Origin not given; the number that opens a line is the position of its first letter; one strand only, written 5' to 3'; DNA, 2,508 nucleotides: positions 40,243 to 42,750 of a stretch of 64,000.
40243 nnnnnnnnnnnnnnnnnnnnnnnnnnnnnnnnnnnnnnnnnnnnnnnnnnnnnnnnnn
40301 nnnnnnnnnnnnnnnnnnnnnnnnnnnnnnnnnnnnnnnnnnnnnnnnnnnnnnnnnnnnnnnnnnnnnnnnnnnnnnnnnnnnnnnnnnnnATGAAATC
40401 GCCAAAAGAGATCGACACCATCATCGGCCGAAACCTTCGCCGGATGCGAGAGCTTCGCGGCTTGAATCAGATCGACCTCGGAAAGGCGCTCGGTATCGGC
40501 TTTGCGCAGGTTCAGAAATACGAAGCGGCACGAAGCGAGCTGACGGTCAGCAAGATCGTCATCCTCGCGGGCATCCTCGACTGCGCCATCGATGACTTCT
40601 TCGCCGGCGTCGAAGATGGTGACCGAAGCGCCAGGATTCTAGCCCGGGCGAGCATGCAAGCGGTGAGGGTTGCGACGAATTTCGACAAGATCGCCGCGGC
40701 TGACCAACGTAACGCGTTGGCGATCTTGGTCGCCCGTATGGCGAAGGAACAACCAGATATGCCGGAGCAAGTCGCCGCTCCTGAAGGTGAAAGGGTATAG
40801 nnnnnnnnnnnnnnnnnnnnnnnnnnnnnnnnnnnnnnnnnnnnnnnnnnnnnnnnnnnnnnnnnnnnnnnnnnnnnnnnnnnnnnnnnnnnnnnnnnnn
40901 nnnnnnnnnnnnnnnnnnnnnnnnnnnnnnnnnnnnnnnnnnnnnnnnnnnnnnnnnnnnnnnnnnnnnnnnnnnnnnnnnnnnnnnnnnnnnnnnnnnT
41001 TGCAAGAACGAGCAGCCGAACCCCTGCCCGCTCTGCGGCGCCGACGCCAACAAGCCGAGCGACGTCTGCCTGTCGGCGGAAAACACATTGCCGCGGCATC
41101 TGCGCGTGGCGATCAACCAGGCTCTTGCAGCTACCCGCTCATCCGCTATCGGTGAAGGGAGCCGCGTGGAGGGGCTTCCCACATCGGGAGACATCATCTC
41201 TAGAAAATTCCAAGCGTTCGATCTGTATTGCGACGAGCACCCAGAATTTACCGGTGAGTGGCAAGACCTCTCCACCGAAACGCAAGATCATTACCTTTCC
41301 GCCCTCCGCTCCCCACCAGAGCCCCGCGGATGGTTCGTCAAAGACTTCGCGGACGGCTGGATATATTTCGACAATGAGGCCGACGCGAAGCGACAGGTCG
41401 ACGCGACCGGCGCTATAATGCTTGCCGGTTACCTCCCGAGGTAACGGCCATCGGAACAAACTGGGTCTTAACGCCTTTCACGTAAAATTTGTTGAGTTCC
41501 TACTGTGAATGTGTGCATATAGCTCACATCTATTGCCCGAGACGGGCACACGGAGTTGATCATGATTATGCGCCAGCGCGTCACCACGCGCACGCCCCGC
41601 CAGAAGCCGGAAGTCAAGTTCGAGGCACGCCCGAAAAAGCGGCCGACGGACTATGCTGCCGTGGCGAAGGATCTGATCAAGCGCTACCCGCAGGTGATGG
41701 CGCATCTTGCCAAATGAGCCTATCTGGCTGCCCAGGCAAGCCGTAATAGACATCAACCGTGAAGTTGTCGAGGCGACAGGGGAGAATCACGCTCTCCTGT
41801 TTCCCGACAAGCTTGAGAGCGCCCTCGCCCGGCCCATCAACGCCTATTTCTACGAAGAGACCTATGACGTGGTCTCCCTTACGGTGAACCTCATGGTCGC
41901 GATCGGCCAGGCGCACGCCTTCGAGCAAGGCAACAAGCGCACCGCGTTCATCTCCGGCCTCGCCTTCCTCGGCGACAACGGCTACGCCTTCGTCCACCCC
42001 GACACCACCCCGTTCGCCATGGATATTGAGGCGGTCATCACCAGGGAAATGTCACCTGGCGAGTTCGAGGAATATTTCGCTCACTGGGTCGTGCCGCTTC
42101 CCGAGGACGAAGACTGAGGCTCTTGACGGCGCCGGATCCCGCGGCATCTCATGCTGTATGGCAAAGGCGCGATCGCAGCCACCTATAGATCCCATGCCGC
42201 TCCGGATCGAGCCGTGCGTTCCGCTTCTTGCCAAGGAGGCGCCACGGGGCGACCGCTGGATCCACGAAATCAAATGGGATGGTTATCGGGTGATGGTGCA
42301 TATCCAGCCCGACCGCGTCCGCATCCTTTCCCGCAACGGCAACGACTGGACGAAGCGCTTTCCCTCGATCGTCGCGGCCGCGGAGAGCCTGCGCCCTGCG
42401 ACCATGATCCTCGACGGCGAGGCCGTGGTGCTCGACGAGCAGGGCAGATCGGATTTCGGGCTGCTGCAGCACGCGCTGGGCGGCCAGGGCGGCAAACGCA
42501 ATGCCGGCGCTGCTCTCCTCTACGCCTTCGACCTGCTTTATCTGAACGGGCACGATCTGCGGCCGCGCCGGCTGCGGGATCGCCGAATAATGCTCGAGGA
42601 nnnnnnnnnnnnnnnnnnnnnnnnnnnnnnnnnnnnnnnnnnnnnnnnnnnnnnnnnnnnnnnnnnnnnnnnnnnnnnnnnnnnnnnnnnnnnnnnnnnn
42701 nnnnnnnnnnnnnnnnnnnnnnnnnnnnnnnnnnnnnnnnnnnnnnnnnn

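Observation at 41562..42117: Doc (Fic-fold) toxin with a short upstream overlapping putative antitoxin: toxin-antitoxin addiction module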

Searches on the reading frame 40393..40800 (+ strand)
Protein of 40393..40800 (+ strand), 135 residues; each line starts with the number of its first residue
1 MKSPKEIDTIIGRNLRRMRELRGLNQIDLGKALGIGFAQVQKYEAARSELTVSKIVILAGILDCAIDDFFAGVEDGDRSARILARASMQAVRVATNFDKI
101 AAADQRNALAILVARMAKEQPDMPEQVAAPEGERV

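Call 3: search_protein_families(library=pfam, proteins=[window:40393-40800:+], max_evalue=1)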
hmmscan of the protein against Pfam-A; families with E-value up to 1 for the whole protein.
window:40393-40800:+ (135 aa): 5 families
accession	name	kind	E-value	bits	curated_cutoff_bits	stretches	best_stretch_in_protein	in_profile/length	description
PF01381.28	HTH_3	-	1.4e-10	41.4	23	1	15-69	1-55/55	Helix-turn-helix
PF13560.12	HTH_31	-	1.1e-05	26.1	27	1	11-59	2-51/64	Helix-turn-helix domain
PF13443.12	HTH_26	-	0.00059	20.5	22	1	14-70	1-58/63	Cro/C1-type HTH DNA-binding domain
PF15731.11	MqsA_antitoxin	-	0.07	13.7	30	1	11-58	70-117/131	Antitoxin component of bacterial toxin-antitoxin system, MqsA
PF20082.4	DUF6476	-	0.08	13.3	24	1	110-134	29-54/91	Family of unknown function (DUF6476)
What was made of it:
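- On Three-component toxin-antitoxin systems with a separate regulator (paaR-paaA-parE, omega-epsilon-zeta): The window has an HTH_3 gene two genes upstream (40393-40800, call 3).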

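Call 4: search_protein_families(library=ncbifam, proteins=[window:40393-40800:+], max_evalue=1)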
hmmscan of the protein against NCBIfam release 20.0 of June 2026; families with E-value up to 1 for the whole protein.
window:40393-40800:+ (135 aa): 14 families
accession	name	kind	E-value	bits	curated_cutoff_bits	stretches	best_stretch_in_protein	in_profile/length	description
NF041951.1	phage_RstR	subfamily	3.6e-07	30.4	80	1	12-77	4-69/108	RstR family transcriptional repressor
NF047948.1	male_kill_WMK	equivalog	2.2e-06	27.4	300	1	9-112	4-106/300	WO male-killing family protein Wmk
TIGR03070.1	couple_hipB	subfamily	1.4e-05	24.9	71.65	1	10-56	2-48/58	type II toxin-antitoxin system Y4mF family antitoxin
TIGR03830.1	CxxCG_CxxCG_HTH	subfamily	4e-05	23.4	61.8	1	9-49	64-104/127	type II TA system antitoxin MqsA family protein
NF007257.0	PRK09706.1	subfamily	0.0002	21.2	101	1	9-116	4-115/135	transcriptional repressor DicA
NF007481.0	PRK10072.1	equivalog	0.00096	19.6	110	1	14-54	37-77/96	HTH-type transcriptional regulator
NF038139.1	Reg_Aceta_RamB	equivalog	0.0019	16.9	700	1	9-98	1-83/465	acetate metabolism transcriptional regulator RamB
NF003162.0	PRK04140.1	equivalog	0.0041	16.2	263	1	10-66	126-182/317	transcriptional regulator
NF052239.1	antitox_spr1629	equivalog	0.007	15.5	335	1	11-73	3-65/377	spr1629 family repressor/antitoxin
NF006015.0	PRK08154.1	subfamily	0.0077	15.4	204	1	9-100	29-110/314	anaerobic benzoate catabolism transcriptional regulator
NF007408.0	PRK09943.1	equivalog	0.013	15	211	1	10-112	7-110/185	HTH-type transcriptional regulator PuuR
NF058600.1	TransRegSco1979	equivalog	0.016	14.3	350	1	9-57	7-55/280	Sco1979 family transcriptional regulator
NF004109.0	PRK05595.1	equivalog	0.03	13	737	1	30-120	161-244/444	replicative DNA helicase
NF041575.1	antitoxPezA_Strep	equivalog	0.037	14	290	1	10-56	1-47/158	type II toxin-antitoxin system antitoxin PezA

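Call 69: search_protein_families(library=phrogs, proteins=[window:40393-40800:+], max_evalue=0.001)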
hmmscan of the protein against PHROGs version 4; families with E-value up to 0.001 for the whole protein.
window:40393-40800:+ (135 aa): 10 families
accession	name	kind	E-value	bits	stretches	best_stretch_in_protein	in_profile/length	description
phrog_2967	-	transcription regulation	2.8e-09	37.8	1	3-117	3-121/225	transcriptional regulator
phrog_8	-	transcription regulation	6e-08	33.5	1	5-76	71-222/346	transcriptional regulator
phrog_4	-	transcription regulation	7.1e-08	32.8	1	8-81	134-203/400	transcriptional repressor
phrog_3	-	transcription regulation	1.1e-06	29.7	1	6-78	84-154/430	transcriptional repressor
phrog_2439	-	transcription regulation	1.2e-05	25.4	1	9-85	6-81/367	transcriptional regulator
phrog_11553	-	unknown function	0.00013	22.4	1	8-56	33-80/278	-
phrog_2328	-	transcription regulation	0.00022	22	1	8-77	15-82/128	transcriptional repressor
phrog_5823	-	transcription regulation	0.00023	21.4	1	10-94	6-90/404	transcriptional regulator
phrog_4739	-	unknown function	0.00052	20.7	1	10-65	67-122/167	-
phrog_7241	-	transcription regulation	0.00069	20.7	0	14-68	65-119/122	transcriptional regulator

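Call 70: search_protein_families(library=padloc, proteins=[window:40393-40800:+], max_evalue=0.001)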
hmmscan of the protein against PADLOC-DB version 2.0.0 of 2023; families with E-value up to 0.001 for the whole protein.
window:40393-40800:+ (135 aa): 7 families
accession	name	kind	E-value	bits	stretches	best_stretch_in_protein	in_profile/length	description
PDLC03954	RmrA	-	1.1e-05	22.6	1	2-87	2-87/380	-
PDLC03955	RmrA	-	1.9e-05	22.1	1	15-100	25-106/371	-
PDLC04142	capH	-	3.2e-05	22.9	1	6-112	2-95/103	capH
PDLC03951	RmrA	-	0.00019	18.5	1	8-92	6-89/400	-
PDLC03949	RmrA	-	0.00029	17.8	1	15-91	7-83/363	-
PDLC03947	RmrA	-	0.00045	17.1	1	7-92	8-93/383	-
PDLC03945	RmrA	-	0.00048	17.4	1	11-101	3-97/394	-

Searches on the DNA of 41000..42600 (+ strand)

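Call 5: search_dna_similar(query=window:41400-42200:+, collection=phages, mode=distant, max_rows=20)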
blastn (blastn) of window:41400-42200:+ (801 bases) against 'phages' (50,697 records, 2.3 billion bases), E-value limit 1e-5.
No match.

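Call 6: search_dna_similar(query=window:41400-42200:+, collection=plasmids, mode=distant, max_rows=20)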
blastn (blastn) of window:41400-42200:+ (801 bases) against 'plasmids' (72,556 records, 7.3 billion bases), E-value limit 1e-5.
Records with a match: 18; places in all: 18; records where one place covers at least 80% of the query: 1.
Best place of each record, by identity: 80-90% 5; 60-80% 13.
By first word of the organism name: Sinorhizobium 9; Rhizobium 5; Agrobacterium 3; Paracoccus 1.
By predicted mobility (MOB-suite, as given by PLSDB): mobilizable 10; conjugative 8.
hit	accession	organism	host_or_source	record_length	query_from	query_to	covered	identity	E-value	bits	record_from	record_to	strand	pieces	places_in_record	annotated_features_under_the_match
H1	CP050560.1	Sinorhizobium meliloti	Melilotus officinalis,cell culture,root ...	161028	53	781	91%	75.9%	5e-142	511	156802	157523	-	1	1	type II toxin-antitoxin system death-on-curing family toxin | hypothetical protein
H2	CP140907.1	Sinorhizobium medicae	Medicago lupulina,whole organism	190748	163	752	74%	75.6%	1e-111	411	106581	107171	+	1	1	type II toxin-antitoxin system death-on-curing family toxin | hypothetical protein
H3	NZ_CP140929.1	Sinorhizobium medicae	Medicago lupulina,whole organism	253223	163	752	74%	75.6%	1e-111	411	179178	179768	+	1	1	type II toxin-antitoxin system death-on-curing family toxin | hypothetical protein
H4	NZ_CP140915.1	Sinorhizobium medicae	Medicago lupulina,whole organism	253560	163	752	74%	75.6%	1e-111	411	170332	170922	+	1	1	type II toxin-antitoxin system death-on-curing family toxin | hypothetical protein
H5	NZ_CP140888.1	Sinorhizobium medicae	Medicago lupulina,whole organism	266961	163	752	74%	75.6%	1e-111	411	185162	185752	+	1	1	type II toxin-antitoxin system death-on-curing family toxin | hypothetical protein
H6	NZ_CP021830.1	Sinorhizobium meliloti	Medicago truncatula,Single Cell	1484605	485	781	37%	73.4%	2e-40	175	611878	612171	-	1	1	record has no annotation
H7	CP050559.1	Sinorhizobium meliloti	Melilotus officinalis,cell culture,root ...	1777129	485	781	37%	73.4%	2e-40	175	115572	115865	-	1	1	none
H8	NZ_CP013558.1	Rhizobium phaseoli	Phaseolus vulgaris,Whole ...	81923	478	597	15%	70.8%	1e-5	60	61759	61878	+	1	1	type II toxin-antitoxin system death-on-curing family toxin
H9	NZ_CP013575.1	Rhizobium phaseoli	Phaseolus vulgaris,Whole ...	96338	491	595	13%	74.3%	2e-8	69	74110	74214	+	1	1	type II toxin-antitoxin system death-on-curing family toxin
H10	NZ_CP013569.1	Rhizobium phaseoli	Phaseolus vulgaris,Whole ...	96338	491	595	13%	74.3%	2e-8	69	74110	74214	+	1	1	type II toxin-antitoxin system death-on-curing family toxin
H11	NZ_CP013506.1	Rhizobium sp. N1341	Phaseolus vulgaris,Whole ...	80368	491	595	13%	73.3%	2e-7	64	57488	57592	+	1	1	Fic family protein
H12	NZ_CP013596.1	Rhizobium sp. N741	Phaseolus vulgaris,Whole ...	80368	491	595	13%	73.3%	2e-7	64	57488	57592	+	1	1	Fic family protein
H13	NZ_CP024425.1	Paracoccus yeei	Homo sapiens,single cell,skin swab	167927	503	592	11%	74.4%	1e-5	60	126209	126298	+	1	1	type II toxin-antitoxin system death-on-curing family toxin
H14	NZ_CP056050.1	Agrobacterium vitis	Vitis vinifera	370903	494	568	9%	82.7%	4e-11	78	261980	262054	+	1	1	type II toxin-antitoxin system death-on-curing family toxin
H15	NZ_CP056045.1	Agrobacterium vitis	Vitis vinifera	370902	494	568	9%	82.7%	4e-11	78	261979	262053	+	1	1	type II toxin-antitoxin system death-on-curing family toxin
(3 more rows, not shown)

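Call 7: get_annotated_region(hit=H1, flank=4000)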
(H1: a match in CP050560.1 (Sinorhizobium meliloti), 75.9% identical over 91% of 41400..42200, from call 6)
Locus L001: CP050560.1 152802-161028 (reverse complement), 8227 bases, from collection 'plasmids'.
description: Sinorhizobium meliloti strain RCAM1115 plasmid p_3, complete sequence
organism: Sinorhizobium meliloti (NCBI taxid 382)
taxonomy: Bacteria; Pseudomonadota; Alphaproteobacteria; Hyphomicrobiales; Rhizobiaceae; Sinorhizobium; Sinorhizobium meliloti
host: -; source: Melilotus officinalis,cell culture,root nodule; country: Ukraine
typing (MOB-suite, as given by PLSDB): conjugative; replicon rep_cluster_287,rep_cluster_359; relaxase MOBQ; mating-pair formation MPF_T
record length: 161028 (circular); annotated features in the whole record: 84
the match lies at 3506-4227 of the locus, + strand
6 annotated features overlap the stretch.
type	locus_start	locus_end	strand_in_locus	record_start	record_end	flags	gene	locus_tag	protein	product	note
CDS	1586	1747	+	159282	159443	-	-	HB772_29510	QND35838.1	DUF2280 domain-containing protein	-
CDS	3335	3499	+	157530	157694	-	-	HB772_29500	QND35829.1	hypothetical protein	-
CDS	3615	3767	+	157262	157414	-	-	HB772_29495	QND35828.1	hypothetical protein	-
CDS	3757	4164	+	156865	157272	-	-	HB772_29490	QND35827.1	type II toxin-antitoxin system death-on-curing family toxin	-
CDS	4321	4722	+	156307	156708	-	-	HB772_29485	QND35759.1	hypothetical protein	-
CDS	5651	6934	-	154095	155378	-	-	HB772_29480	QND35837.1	insulinase family protein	-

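Call 8: get_annotated_region(hit=H2, flank=4000)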
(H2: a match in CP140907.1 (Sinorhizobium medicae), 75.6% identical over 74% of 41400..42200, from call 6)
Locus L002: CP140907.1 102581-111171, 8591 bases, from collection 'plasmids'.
description: Sinorhizobium medicae strain ml29 plasmid pSymB, complete sequence
organism: Sinorhizobium medicae (NCBI taxid 110321)
taxonomy: Bacteria; Pseudomonadota; Alphaproteobacteria; Hyphomicrobiales; Rhizobiaceae; Sinorhizobium; Sinorhizobium medicae
host: -; source: Medicago lupulina,whole organism; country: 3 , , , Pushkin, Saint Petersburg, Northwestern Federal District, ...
typing (MOB-suite, as given by PLSDB): mobilizable; relaxase MOBP,MOBP
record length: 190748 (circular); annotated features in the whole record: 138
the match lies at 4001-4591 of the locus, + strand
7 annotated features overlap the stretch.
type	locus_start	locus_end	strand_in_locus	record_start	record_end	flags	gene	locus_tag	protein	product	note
CDS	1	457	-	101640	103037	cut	-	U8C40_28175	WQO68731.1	IS1182 family transposase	-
CDS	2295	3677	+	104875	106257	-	-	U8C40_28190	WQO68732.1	transposase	-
CDS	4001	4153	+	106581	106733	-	-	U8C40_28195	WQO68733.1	hypothetical protein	-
CDS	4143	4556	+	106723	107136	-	-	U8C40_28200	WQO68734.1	type II toxin-antitoxin system death-on-curing family toxin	-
CDS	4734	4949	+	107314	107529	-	-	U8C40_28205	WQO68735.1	hypothetical protein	-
CDS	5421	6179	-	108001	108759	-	istB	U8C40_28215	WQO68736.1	IS21-like element helper ATPase IstB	-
CDS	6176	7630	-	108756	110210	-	istA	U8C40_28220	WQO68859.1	IS21 family transposase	-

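Call 85: search_rna_families(source=window, start=41000, end=42600, threshold=evalue, max_evalue=1)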
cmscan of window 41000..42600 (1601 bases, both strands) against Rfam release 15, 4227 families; matches with E-value up to 1: 0.
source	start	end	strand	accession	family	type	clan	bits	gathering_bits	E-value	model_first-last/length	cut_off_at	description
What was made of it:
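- Tried and rejected: Rfam found no RNA family in 41000-42600 (call 85), so there is no sign of an RNA antitoxin.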
